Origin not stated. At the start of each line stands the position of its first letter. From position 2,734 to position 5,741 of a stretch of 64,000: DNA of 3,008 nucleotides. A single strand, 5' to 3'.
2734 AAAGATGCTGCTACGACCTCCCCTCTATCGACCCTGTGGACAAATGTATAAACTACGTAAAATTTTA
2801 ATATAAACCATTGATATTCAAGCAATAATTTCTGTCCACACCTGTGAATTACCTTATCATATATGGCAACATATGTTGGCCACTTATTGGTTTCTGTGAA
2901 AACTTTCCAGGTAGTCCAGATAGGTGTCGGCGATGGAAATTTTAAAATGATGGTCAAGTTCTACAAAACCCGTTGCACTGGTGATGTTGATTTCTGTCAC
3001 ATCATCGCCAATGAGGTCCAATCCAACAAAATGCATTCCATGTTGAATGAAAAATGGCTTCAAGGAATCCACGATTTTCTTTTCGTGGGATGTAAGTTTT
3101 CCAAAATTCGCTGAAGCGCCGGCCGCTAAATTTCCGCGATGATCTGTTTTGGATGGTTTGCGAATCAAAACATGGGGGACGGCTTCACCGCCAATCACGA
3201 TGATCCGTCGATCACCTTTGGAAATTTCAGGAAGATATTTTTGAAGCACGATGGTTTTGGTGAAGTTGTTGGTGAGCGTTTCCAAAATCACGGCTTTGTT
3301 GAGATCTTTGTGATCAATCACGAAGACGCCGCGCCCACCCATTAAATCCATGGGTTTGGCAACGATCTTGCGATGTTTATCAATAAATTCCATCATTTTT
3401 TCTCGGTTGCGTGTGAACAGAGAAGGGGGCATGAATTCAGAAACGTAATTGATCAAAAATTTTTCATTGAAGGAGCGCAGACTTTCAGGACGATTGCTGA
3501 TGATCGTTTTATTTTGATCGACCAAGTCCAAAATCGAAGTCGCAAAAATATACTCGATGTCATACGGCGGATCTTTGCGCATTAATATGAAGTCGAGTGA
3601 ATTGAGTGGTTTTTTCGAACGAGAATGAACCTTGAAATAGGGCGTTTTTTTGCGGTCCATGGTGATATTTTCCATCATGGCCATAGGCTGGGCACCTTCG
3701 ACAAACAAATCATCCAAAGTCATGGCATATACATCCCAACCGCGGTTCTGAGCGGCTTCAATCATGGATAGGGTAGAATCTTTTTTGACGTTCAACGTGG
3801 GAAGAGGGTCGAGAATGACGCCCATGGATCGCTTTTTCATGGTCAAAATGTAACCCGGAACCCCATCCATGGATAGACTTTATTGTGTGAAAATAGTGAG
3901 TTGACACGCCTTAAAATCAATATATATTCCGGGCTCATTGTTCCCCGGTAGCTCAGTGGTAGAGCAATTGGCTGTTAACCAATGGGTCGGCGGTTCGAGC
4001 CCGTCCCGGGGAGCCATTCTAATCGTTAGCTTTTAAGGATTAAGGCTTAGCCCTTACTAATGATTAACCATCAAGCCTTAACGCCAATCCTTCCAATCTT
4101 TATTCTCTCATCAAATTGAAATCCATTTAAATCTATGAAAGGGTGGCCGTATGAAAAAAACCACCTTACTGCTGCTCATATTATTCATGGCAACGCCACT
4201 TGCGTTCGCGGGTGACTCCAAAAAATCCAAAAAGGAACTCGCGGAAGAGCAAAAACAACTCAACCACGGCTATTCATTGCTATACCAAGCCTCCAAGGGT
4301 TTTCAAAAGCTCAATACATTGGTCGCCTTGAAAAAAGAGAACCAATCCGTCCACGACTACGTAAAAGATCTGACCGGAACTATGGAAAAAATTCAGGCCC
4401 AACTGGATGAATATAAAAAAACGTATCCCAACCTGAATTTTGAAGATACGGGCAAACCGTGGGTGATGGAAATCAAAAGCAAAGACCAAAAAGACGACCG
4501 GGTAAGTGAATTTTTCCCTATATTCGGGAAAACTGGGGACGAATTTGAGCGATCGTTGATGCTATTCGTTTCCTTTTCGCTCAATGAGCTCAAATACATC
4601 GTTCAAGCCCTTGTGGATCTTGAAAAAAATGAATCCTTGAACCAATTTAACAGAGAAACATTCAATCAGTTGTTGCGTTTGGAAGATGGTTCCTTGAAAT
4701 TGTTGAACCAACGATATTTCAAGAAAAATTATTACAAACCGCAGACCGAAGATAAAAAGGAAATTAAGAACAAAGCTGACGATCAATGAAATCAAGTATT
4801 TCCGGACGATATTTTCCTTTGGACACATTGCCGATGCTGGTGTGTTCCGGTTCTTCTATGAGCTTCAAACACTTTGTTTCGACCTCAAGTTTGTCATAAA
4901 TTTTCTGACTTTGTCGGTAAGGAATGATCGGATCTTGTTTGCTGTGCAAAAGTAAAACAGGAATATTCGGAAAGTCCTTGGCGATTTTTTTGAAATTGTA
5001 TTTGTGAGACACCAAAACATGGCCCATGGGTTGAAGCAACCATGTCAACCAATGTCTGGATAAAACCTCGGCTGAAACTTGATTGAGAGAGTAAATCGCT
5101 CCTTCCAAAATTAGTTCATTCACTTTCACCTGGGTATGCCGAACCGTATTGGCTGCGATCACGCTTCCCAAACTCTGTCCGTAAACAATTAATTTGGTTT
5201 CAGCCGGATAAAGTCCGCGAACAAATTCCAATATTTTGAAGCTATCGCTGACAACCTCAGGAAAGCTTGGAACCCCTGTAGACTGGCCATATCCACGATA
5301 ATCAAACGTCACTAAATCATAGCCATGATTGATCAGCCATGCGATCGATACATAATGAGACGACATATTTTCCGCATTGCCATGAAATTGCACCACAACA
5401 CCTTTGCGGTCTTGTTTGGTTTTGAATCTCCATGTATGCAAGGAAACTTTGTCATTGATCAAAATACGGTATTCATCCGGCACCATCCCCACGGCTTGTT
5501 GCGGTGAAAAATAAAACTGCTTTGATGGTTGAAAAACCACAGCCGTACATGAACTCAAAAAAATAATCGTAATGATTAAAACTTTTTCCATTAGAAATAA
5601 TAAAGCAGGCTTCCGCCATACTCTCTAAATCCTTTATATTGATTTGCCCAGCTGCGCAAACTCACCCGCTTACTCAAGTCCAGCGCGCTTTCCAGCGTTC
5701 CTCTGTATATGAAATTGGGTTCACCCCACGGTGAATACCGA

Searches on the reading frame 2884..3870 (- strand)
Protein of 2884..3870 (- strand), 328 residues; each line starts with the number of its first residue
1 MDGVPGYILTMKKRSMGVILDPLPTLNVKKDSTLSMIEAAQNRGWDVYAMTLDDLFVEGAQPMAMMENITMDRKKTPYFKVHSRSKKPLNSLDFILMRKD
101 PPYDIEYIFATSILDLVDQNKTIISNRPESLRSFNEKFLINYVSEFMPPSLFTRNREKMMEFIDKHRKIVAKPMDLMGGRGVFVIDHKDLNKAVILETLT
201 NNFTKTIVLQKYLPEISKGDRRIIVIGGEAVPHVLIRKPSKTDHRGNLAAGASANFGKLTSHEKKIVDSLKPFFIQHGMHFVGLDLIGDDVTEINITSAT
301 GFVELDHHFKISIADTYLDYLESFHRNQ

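Call 53: search_protein_families(library=pfam, proteins=[window:2884-3870:-], max_evalue=0.00001)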
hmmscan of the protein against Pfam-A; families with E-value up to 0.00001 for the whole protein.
window:2884-3870:- (328 aa): 3 families
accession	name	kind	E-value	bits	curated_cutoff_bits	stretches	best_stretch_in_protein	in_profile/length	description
PF02955.21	GSH-S_ATP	-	2.4e-53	180.6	23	1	136-308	1-173/175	Prokaryotic glutathione synthetase, ATP-grasp domain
PF02951.20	GSH-S_N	-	1.6e-35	122.2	21.3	1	16-132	3-119/119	Prokaryotic glutathione synthetase, N-terminal domain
PF08443.16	RimK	-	2.3e-10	40.8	21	1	148-320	19-187/188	RimK-like ATP-grasp domain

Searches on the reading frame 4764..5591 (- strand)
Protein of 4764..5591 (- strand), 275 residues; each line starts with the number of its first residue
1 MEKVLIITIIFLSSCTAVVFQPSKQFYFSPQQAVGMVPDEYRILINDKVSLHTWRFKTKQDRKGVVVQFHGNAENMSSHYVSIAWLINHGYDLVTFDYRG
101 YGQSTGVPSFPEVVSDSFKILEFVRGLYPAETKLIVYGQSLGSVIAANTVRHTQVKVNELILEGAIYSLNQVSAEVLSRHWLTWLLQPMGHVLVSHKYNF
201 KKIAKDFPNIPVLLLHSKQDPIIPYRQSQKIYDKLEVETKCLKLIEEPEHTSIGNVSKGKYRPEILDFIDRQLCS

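Call 53: search_protein_families(library=pfam, proteins=[window:4764-5591:-], max_evalue=0.00001)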
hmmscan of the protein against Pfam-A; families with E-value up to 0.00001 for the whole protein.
window:4764-5591:- (275 aa): 4 families
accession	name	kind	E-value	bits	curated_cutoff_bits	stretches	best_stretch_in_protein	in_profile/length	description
PF12146.15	Hydrolase_4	-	6.8e-28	98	27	2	61-206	2-151/239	Serine aminopeptidase, S33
PF00561.26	Abhydrolase_1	-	3.3e-13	50.3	25.8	1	65-181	2-116/245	alpha/beta hydrolase fold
PF20434.5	BD-FAE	-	9.6e-08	32.2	26.8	0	209-235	189-215/215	BD-FAE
PF12697.13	Abhydrolase_6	-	9.3e-06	26.9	26.3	0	70-186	5-109/217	Alpha/beta hydrolase family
